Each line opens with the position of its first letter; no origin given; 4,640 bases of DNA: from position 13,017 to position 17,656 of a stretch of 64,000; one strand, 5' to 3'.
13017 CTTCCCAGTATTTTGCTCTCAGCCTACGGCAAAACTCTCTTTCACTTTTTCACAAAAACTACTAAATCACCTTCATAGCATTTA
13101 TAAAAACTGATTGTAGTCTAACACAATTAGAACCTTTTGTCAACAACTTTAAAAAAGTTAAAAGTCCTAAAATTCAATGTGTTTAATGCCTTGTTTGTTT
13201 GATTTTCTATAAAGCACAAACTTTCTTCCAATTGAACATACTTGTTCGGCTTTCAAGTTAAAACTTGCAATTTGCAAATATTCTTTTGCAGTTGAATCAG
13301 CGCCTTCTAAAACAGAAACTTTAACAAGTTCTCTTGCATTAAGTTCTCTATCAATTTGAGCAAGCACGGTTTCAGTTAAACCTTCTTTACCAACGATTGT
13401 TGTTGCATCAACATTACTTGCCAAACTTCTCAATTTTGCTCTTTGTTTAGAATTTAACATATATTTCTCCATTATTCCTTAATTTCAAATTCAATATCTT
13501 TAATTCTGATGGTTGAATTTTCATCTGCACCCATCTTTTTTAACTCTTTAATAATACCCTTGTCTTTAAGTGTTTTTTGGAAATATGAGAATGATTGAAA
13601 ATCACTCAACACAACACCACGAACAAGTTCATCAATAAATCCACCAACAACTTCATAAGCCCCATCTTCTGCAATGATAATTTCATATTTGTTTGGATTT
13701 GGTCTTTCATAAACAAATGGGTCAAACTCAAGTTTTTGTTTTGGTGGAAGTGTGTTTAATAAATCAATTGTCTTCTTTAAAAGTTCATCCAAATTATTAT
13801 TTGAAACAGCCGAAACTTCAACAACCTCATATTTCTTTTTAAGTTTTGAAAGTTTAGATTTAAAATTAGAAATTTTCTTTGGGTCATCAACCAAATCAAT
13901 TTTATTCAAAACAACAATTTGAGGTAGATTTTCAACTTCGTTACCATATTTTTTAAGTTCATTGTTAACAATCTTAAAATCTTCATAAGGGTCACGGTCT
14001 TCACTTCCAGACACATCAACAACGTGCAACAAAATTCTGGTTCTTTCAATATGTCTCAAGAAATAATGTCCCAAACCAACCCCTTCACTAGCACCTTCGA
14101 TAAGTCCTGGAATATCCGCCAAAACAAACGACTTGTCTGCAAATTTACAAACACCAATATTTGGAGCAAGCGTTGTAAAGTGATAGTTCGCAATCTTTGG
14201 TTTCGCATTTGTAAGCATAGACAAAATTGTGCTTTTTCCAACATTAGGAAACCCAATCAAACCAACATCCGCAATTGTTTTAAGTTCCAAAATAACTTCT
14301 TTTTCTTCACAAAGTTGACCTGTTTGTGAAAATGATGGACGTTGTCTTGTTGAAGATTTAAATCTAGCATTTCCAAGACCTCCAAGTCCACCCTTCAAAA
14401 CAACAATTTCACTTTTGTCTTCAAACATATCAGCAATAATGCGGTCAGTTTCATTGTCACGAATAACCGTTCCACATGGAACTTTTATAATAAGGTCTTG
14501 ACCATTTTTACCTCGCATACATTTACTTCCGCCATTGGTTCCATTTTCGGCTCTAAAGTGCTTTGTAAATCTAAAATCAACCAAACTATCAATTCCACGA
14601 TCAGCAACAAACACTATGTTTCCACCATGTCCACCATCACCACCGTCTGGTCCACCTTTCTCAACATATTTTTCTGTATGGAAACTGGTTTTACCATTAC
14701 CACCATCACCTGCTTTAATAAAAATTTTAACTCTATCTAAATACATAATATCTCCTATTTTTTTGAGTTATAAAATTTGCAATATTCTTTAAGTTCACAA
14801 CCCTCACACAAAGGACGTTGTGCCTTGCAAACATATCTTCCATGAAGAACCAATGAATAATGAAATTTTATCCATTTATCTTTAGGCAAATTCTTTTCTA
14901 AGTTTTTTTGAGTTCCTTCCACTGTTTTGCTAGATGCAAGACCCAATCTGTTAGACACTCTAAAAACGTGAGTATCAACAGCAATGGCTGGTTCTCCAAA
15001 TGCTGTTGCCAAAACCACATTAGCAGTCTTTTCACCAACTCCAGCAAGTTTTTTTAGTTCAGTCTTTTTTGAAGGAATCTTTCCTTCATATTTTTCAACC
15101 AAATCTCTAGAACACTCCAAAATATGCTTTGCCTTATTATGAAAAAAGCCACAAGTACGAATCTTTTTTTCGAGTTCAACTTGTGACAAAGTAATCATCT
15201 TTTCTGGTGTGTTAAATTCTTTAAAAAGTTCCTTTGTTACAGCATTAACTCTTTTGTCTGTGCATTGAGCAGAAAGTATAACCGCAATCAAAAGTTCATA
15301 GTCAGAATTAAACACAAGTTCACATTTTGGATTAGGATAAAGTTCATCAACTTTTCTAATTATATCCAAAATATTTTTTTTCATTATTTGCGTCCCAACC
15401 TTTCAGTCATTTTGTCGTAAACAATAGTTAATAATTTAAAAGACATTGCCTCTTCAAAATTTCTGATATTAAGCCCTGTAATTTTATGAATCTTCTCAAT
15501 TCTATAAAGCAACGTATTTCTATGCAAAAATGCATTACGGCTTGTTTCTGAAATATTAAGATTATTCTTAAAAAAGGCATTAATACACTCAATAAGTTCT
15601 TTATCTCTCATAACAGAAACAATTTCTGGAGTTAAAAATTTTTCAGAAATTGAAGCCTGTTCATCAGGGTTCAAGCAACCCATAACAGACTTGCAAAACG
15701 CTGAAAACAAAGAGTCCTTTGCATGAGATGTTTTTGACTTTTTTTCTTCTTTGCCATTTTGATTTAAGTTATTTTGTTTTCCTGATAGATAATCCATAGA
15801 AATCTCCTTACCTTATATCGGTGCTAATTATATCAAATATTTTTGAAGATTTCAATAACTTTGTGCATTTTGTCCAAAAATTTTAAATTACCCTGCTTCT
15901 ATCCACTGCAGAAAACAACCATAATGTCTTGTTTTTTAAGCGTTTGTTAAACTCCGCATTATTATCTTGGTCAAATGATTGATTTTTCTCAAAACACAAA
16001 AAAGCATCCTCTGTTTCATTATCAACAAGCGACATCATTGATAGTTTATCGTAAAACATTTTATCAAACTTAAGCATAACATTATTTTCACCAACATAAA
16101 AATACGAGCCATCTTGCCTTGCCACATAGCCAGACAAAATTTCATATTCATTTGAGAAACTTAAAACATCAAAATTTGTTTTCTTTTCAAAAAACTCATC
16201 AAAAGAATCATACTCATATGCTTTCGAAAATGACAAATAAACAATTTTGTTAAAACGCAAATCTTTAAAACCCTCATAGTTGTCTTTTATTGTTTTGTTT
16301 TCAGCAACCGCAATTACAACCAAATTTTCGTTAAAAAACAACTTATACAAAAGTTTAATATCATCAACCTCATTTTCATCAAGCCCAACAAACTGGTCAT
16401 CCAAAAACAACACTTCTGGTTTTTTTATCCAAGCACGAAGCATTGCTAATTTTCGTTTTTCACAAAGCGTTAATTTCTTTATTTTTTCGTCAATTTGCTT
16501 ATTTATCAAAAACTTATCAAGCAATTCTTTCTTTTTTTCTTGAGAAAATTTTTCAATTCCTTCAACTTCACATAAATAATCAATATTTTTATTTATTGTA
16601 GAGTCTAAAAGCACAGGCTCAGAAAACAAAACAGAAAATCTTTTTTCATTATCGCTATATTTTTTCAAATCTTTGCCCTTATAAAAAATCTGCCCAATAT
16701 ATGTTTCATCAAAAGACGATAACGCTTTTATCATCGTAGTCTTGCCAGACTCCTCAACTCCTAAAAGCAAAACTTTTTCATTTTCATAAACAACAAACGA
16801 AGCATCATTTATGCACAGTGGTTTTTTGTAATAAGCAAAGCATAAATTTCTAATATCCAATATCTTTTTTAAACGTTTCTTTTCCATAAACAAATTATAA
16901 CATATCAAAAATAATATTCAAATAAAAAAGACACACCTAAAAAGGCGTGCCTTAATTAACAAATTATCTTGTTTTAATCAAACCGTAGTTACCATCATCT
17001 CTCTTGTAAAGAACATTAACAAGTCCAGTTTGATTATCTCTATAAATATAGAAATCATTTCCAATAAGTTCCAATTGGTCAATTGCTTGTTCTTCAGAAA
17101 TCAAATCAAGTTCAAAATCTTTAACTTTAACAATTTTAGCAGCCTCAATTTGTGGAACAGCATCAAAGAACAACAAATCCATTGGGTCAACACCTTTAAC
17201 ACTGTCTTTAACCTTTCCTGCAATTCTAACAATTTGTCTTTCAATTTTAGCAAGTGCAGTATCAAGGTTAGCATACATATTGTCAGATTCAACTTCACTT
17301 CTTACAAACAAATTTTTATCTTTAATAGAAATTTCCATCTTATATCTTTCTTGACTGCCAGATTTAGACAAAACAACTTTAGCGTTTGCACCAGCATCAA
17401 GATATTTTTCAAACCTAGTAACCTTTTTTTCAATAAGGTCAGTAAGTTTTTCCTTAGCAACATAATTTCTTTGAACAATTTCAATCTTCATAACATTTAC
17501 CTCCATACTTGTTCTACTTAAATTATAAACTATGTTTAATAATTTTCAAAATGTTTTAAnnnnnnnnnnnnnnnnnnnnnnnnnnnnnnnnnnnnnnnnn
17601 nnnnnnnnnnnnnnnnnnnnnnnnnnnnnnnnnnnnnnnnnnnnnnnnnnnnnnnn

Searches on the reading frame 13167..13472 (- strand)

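Call 59: search_protein_families(library=pfam, proteins=[window:13167-13472:-], max_evalue=0.001)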
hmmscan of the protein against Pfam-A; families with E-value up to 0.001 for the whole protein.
window:13167-13472:- (101 aa): 1 family
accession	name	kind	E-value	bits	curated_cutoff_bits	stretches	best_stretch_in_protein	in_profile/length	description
PF01985.26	CRS1_YhbY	-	6.9e-22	78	27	1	6-89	1-84/84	CRS1 / YhbY (CRM) domain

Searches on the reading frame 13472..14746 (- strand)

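Call 60: search_protein_families(library=pfam, proteins=[window:13472-14746:-], max_evalue=0.001)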
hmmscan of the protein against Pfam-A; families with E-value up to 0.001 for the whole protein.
window:13472-14746:- (424 aa): 9 families
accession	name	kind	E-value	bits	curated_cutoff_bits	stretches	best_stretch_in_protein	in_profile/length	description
PF01018.28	GTP1_OBG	-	1.6e-59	200.4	27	1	4-157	2-155/155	GTP1/OBG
PF01926.29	MMR_HSR1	-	2.6e-27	95.6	21.9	1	160-282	1-113/113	50S ribosome-binding GTPase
PF09269.16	DUF1967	-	3.3e-16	59.5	27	1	357-421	4-69/70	Domain of unknown function (DUF1967)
PF02421.24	FeoB_N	-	3.5e-14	53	27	1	161-325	3-155/156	Ferrous iron transport protein B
PF00025.27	Arf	-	3.3e-08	33.7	22.3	1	163-327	19-171/174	ADP-ribosylation factor family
PF00009.33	GTP_EFTU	-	1.1e-05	25.5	26.5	1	272-330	120-186/188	Elongation factor Tu GTP binding domain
PF00071.28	Ras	-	3.8e-05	23.8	21.6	1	250-328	83-158/162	Ras family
PF03193.22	RsgA_GTPase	-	4.7e-05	23.7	30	1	270-325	50-103/174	RsgA GTPase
PF16897.10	MMR_HSR1_Xtn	-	0.00015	22.2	35.2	1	274-328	56-102/106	C-terminal region of MMR_HSR1 domain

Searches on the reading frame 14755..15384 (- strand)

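Call 60: search_protein_families(library=pfam, proteins=[window:14755-15384:-], max_evalue=0.001)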
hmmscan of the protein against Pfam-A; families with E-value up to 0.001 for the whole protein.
window:14755-15384:- (209 aa): 4 families
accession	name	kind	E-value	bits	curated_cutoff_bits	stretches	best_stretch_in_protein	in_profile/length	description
PF00730.31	HhH-GPD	-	1.3e-26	93.5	26.2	1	33-168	1-108/108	HhH-GPD superfamily base excision DNA repair protein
PF00633.29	HHH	-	6.8e-07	29.3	24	1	98-126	1-29/30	Helix-hairpin-helix motif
PF22175.2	Ogg-HhH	-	0.00037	20.5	27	1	50-160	38-155/173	8-oxoguanine DNA glycosylase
PF10576.14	EndIII_4Fe-2S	-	0.00045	20.9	20.5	1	186-202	1-17/17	Iron-sulfur binding domain of endonuclease III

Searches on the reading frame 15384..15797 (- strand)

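Call 60: search_protein_families(library=pfam, proteins=[window:15384-15797:-], max_evalue=0.001)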
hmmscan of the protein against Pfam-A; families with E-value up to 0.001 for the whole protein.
window:15384-15797:- (137 aa): 1 family
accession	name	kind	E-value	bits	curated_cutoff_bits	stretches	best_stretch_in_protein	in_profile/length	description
PF13556.12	HTH_30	-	4.7e-17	62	27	1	68-122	1-55/59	PucR C-terminal helix-turn-helix domain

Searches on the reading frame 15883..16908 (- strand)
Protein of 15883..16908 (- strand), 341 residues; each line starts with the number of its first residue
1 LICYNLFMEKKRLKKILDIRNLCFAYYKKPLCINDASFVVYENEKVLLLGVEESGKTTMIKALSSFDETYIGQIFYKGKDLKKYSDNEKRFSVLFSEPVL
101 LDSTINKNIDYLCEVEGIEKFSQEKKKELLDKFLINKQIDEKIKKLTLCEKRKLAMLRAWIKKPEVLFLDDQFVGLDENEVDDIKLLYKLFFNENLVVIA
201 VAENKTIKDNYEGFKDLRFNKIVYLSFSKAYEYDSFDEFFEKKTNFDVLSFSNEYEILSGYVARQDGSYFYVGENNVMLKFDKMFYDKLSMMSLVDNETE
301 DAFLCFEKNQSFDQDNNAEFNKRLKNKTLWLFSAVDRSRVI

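Call 60: search_protein_families(library=pfam, proteins=[window:15883-16908:-], max_evalue=0.001)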
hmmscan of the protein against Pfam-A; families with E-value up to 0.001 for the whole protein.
window:15883-16908:- (341 aa): 1 family
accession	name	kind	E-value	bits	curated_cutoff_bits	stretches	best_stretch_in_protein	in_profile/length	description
PF00005.33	ABC_tran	-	7.2e-17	62.7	25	1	34-171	2-134/137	ABC transporter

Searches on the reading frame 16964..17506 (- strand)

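Call 60: search_protein_families(library=pfam, proteins=[window:16964-17506:-], max_evalue=0.001)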
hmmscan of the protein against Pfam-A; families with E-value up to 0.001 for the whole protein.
window:16964-17506:- (180 aa): 2 families
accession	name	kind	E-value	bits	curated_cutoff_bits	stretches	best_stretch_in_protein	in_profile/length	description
PF16321.10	Ribosom_S30AE_C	-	9.6e-21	73.7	25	1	122-176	3-57/57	Sigma 54 modulation/S30EA ribosomal protein C terminus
PF02482.25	Ribosomal_S30AE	-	2.4e-15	57.4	23.7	1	8-100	1-88/88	Sigma 54 modulation protein / S30EA ribosomal protein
